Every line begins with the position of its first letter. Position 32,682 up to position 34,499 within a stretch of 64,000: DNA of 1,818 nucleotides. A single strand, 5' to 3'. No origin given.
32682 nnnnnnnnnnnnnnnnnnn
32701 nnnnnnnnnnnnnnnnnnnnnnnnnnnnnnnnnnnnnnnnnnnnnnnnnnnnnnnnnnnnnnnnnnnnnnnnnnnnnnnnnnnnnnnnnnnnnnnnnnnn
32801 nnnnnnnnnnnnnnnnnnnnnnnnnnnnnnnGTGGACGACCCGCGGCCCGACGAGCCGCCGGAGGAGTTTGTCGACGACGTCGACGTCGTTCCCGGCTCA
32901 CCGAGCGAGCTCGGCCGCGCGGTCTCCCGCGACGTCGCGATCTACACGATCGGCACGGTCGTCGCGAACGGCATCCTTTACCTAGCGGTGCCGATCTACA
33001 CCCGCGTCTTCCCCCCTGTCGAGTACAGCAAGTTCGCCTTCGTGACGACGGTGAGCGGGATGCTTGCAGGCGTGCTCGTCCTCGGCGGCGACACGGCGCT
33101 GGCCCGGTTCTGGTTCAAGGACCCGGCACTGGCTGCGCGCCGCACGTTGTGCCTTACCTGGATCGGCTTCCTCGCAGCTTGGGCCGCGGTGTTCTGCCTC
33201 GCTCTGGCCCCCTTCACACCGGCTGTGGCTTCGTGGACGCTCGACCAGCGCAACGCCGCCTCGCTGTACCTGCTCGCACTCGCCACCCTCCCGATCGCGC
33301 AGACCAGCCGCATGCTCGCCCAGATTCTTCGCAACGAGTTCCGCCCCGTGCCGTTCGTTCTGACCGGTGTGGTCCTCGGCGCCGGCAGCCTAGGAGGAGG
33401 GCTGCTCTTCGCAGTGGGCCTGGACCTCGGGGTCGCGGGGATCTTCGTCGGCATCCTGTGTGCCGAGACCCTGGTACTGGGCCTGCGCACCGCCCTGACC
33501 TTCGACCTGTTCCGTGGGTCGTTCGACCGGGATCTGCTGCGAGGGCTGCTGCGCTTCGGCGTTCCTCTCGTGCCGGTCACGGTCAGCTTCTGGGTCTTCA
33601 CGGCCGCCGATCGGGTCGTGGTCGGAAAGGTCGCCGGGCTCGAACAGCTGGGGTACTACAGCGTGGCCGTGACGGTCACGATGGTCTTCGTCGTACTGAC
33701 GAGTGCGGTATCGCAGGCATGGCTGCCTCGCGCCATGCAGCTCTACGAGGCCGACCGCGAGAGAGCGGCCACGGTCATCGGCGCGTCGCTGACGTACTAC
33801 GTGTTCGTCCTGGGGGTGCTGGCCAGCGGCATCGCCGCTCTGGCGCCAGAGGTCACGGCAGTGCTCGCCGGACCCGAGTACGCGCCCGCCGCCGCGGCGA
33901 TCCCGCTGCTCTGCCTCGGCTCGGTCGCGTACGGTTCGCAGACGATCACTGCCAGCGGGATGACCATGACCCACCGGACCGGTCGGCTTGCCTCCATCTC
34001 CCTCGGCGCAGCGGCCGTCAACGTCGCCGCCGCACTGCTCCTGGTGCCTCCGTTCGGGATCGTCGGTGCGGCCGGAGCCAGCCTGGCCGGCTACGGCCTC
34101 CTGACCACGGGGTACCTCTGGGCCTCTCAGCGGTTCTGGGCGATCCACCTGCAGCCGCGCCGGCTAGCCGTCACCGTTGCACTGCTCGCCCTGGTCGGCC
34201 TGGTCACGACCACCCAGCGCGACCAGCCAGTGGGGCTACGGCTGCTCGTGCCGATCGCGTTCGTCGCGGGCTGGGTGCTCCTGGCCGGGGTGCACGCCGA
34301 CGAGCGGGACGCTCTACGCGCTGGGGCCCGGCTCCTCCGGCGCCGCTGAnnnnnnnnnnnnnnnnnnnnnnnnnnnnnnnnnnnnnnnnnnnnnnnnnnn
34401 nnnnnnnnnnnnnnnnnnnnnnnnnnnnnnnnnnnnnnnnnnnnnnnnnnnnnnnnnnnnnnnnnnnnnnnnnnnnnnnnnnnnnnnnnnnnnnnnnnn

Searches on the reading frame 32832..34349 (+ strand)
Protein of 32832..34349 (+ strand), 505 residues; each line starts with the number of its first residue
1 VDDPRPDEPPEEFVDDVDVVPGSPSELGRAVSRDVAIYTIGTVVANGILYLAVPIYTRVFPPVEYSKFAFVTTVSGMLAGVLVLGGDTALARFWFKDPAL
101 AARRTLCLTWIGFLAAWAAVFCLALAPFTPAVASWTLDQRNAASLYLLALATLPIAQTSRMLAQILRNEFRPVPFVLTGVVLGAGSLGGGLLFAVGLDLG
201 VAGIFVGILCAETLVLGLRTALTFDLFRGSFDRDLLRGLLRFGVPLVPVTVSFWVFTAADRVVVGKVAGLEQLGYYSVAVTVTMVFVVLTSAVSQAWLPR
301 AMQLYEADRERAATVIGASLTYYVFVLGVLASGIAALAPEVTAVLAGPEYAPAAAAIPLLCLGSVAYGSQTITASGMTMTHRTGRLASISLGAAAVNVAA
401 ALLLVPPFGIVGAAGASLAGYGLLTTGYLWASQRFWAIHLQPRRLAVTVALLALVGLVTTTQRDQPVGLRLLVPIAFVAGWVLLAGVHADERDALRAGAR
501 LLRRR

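Call 7: search_protein_families(library=pfam, proteins=[window:32832-34349:+], max_evalue=0.01)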
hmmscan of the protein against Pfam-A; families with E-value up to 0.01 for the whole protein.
window:32832-34349:+ (505 aa): 2 families
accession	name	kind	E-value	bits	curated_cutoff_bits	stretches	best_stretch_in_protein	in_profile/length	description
PF01943.22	Polysacc_synt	-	8.1e-13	48.9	28.2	1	33-303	3-272/274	Polysaccharide biosynthesis protein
PF13440.11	Polysacc_synt_3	-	1.5e-12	47.9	23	1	113-353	53-291/293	Polysaccharide biosynthesis protein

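Call 11: search_protein_families(library=ncbifam, proteins=[window:32832-34349:+], max_evalue=0.001)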
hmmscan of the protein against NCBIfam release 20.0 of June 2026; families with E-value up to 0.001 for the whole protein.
window:32832-34349:+ (505 aa): 1 family
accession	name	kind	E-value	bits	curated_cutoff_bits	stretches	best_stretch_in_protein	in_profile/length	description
NF050818.1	PolSacchBiosHfsF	equivalog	7e-09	35.2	700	1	44-451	14-422/468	polysaccharide biosynthesis protein HfsF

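Call 84: find_homologous_proteins(query=window:32832-34349:+, max_evalue=1e-30)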
Query window:32832-34349:+ (505 aa): 59 proteins with E <= 1e-30 among 8000 candidates.
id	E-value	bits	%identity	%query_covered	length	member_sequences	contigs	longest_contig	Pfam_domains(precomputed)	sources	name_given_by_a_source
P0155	0.0e+0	1071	100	100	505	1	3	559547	PF01943.23,PF13440.12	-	-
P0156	9.5e-229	778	76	99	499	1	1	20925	PF01943.23,PF13440.12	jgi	jgi:O-antigen/teichoic acid export membrane protein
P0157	7.8e-226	769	77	95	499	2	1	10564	PF01943.23,PF13440.12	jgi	jgi:O-antigen/teichoic acid export membrane protein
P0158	1.9e-222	758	74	99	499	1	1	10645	PF01943.23,PF13440.12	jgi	jgi:O-antigen/teichoic acid export membrane protein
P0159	8.5e-221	752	73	98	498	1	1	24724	PF01943.23,PF13440.12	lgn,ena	-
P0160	2.1e-217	741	74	97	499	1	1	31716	PF01943.23,PF13440.12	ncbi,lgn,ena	-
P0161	9.4e-217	739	72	100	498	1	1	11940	PF01943.23,PF13440.12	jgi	jgi:O-antigen/teichoic acid export membrane protein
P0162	8.9e-207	706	70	96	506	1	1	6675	PF01943.23,PF13440.12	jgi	jgi:O-antigen/teichoic acid export membrane protein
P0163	2.0e-206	705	70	97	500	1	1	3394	PF01943.23,PF13440.12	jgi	jgi:O-antigen/teichoic acid export membrane protein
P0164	3.2e-204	697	70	97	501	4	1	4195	PF01943.23,PF13440.12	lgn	-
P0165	1.2e-202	692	71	91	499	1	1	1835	PF01943.23,PF13440.12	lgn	-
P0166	2.1e-202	691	68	99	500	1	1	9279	PF01943.23,PF13440.12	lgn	-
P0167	9.9e-197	673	66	97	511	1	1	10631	PF01943.23,PF13440.12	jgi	jgi:O-antigen/teichoic acid export membrane protein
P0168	8.9e-194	663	68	97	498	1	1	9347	PF01943.23,PF01554.24,PF13440.12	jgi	jgi:O-antigen/teichoic acid export membrane protein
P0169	7.6e-186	637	66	93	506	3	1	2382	PF01943.23,PF13440.12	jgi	jgi:O-antigen/teichoic acid export membrane protein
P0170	1.3e-158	547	73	74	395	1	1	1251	PF01943.23,PF13440.12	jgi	jgi:O-antigen/teichoic acid export membrane protein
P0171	1.9e-139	484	53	93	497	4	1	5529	PF01943.23,PF13440.12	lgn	-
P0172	7.2e-138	479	52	93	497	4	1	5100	PF01943.23,PF13440.12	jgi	jgi:O-antigen/teichoic acid export membrane protein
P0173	1.0e-137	478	53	96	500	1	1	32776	PF01943.23,PF13440.12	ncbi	-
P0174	2.2e-137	477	53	94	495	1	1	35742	PF01943.23,PF13440.12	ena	-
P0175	1.0e-136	475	69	68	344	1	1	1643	PF01943.23,PF13440.12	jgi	jgi:O-antigen/teichoic acid export membrane protein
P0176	2.0e-136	474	53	91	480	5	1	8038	PF01943.23,PF13440.12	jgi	jgi:O-antigen/teichoic acid export membrane protein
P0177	2.2e-134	467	53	96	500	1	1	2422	PF01943.23,PF13440.12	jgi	jgi:O-antigen/teichoic acid export membrane protein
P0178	1.4e-133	464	51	94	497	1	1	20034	PF01943.23,PF13440.12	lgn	-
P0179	1.4e-129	451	50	91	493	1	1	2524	PF01943.23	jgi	jgi:O-antigen/teichoic acid export membrane protein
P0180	2.3e-128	447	52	92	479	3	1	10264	PF01943.23,PF13440.12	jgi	jgi:O-antigen/teichoic acid export membrane protein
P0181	4.1e-128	446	52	92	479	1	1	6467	PF01943.23,PF13440.12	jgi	jgi:O-antigen/teichoic acid export membrane protein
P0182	5.9e-128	446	54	88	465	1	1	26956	PF01943.23,PF13440.12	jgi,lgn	jgi:O-antigen/teichoic acid export membrane protein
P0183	8.0e-128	445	48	94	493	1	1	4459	PF01943.23,PF01554.24,PF13440.12,PF03023.20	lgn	-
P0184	1.3e-127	445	52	93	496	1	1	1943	PF01943.23,PF13440.12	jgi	jgi:O-antigen/teichoic acid export membrane protein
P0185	5.7e-127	443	49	95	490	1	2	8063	PF01943.23,PF01554.24,PF03023.20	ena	-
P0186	2.8e-125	437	48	96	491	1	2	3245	PF01943.23,PF13440.12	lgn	-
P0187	1.8e-121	425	50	85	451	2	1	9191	PF01943.23,PF01554.24,PF13440.12,PF03023.20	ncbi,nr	ncbi:MAG: hypothetical protein QOG49_116, partial [Frankiaceae bacterium]|nr:hypothetical protein [F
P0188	3.5e-121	424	48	92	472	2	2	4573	PF01943.23,PF01554.24,PF03023.20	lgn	-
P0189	2.3e-118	414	49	92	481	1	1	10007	PF01943.23,PF13440.12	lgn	-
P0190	3.3e-118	414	46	95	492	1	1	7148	PF01943.23,PF01554.24,PF13440.12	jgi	jgi:O-antigen/teichoic acid export membrane protein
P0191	4.6e-117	410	50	82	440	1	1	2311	PF01943.23,PF13440.12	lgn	-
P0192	1.5e-116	408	63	66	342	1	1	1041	PF01943.23,PF13440.12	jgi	jgi:O-antigen/teichoic acid export membrane protein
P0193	2.5e-116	408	49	85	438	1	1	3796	PF01943.23,PF13440.12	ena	-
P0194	3.8e-116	407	50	86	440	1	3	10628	PF01943.23,PF13440.12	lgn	-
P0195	2.5e-115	404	47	95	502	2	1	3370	PF01943.23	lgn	-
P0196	2.3e-113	398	49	86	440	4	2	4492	PF01943.23,PF13440.12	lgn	-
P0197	3.4e-108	381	47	95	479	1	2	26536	PF01943.23,PF01554.24,PF13440.12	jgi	jgi:O-antigen/teichoic acid export membrane protein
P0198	5.1e-107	377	45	96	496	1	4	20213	PF01943.23,PF13440.12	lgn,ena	-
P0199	5.5e-102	360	45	92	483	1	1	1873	PF01943.23,PF13440.12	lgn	-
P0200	3.4e-86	308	41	84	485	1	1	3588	PF01943.23,PF13440.12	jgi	jgi:O-antigen/teichoic acid export membrane protein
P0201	3.4e-85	305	41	84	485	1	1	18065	PF01943.23,PF13440.12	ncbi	ncbi:MAG: oligosaccharide flippase family protein [Candidatus Limnocylindria bacterium]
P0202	1.5e-84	303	44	86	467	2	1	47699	PF01943.23,PF13440.12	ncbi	-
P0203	3.2e-83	298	39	93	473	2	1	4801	PF01943.23,PF13440.12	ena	-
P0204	3.8e-83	298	38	94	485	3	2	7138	PF01943.23,PF13440.12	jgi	jgi:O-antigen/teichoic acid export membrane protein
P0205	1.9e-81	293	40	90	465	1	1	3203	PF01943.23,PF01554.24,PF13440.12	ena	-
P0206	3.4e-79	285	39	90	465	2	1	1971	PF01943.23,PF01554.24,PF13440.12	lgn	-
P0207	1.5e-78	283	40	87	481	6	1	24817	PF01943.23,PF13440.12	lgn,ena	-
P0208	1.9e-76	276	40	83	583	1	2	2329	PF01943.23,PF13440.12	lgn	-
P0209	1.3e-69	253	39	82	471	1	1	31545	PF01943.23,PF13440.12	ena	-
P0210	3.4e-65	239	38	81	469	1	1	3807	PF01943.23,PF13440.12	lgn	-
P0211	1.0e-63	234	39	85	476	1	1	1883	PF01943.23,PF13440.12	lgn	-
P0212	1.4e-43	168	34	79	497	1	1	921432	PF01943.23,PF13440.12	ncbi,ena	-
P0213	3.8e-40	156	36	58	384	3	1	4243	PF01943.23,PF13440.12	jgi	jgi:O-antigen/teichoic acid export membrane protein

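Call 85: find_encoding_contigs(protein=P0156, flank=10000, max_places=1)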
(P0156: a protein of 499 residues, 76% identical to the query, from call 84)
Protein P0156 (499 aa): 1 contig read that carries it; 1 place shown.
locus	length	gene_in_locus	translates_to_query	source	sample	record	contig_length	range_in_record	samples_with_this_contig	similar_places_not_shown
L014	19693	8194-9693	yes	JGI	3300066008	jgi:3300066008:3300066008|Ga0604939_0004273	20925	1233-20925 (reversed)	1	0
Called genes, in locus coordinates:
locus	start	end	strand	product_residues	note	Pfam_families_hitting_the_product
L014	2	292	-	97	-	?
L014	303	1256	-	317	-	PF02810:SEC-C, PF19348:DUF5926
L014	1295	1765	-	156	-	PF13581:HATPase_c_2, PF02518:HATPase_c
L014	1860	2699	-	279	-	PF03009:GDPD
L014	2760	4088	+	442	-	-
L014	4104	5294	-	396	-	PF00535:Glycos_transf_2, PF26629:GT2_TM_C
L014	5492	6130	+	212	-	PF25084:LbH_EIF2B (weak), PF25087:GMPPB_C (faint), PF14602:Hexapep_2 (faint), PF00132:Hexapep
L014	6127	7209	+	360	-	PF01041:DegT_DnrJ_EryC1, PF00155:Aminotran_1_2 (weak), PF01053:Cys_Met_Meta_PP (weak)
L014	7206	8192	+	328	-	PF01408:GFO_IDH_MocA, PF02894:GFO_IDH_MocA_C, PF22725:GFO_IDH_MocA_C3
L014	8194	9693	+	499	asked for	PF01943:Polysacc_synt, PF13440:Polysacc_synt_3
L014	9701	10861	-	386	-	PF13489:Methyltransf_23, PF13847:Methyltransf_31 (faint), PF08241:Methyltransf_11, PF08242:Methyltransf_12, PF13649:Methyltransf_25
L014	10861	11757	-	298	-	PF01370:Epimerase, PF04321:RmlD_sub_bind, PF16363:GDP_Man_Dehyd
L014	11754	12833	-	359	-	PF21360:PylC-like_N, PF02655:ATP-grasp_3, PF02786:CPSase_L_D2 (faint), PF15632:ATPgrasp_Ter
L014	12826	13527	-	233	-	PF00149:Metallophos (weak), PF12850:Metallophos_2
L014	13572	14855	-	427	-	-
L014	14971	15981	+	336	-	PF01370:Epimerase, PF02719:Polysacc_synt_2 (weak), PF01073:3Beta_HSD (weak), PF07993:NAD_binding_4 (faint), PF16363:GDP_Man_Dehyd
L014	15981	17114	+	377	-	PF01041:DegT_DnrJ_EryC1, PF00155:Aminotran_1_2 (weak), PF01053:Cys_Met_Meta_PP (weak)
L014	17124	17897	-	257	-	PF00977:His_biosynth, PF01207:Dus (faint), PF01180:DHO_dh (faint), PF03060:NMO (weak)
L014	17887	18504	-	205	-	PF00117:GATase, PF01174:SNO (faint)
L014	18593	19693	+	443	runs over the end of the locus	-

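Call 86: find_encoding_contigs(protein=P0159, flank=10000, max_places=1)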
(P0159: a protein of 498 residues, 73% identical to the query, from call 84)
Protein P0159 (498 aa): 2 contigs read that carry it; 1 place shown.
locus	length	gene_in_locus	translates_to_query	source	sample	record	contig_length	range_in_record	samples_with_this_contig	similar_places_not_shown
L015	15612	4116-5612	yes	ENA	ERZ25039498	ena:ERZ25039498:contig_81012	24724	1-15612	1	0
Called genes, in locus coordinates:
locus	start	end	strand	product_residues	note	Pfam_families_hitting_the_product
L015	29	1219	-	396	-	PF00535:Glycos_transf_2, PF26629:GT2_TM_C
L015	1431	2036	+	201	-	PF14602:Hexapep_2 (faint), PF25084:LbH_EIF2B (faint), PF25087:GMPPB_C (faint), PF00132:Hexapep (weak)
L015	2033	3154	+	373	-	PF01041:DegT_DnrJ_EryC1, PF00155:Aminotran_1_2 (weak), PF01053:Cys_Met_Meta_PP (weak)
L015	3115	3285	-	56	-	-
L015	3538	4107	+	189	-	PF22725:GFO_IDH_MocA_C3, PF02894:GFO_IDH_MocA_C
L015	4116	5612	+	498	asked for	PF01943:Polysacc_synt, PF13440:Polysacc_synt_3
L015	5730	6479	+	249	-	PF05401:NodS, PF13489:Methyltransf_23, PF13847:Methyltransf_31 (weak), PF08241:Methyltransf_11, PF08242:Methyltransf_12, PF13649:Methyltransf_25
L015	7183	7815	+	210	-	-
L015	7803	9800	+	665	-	PF13522:GATase_6, PF13537:GATase_7, PF00733:Asn_synthase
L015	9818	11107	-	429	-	PF03446:NAD_binding_2 (faint), PF03721:UDPG_MGDP_dh_N, PF00984:UDPG_MGDP_dh, PF03720:UDPG_MGDP_dh_C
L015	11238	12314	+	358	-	PF02350:Epimerase_2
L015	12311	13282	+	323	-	PF00535:Glycos_transf_2, PF10111:Glyco_tranf_2_2 (faint), PF13641:Glyco_tranf_2_3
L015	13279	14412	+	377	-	PF13439:Glyco_transf_4, PF13579:Glyco_trans_4_4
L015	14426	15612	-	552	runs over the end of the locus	-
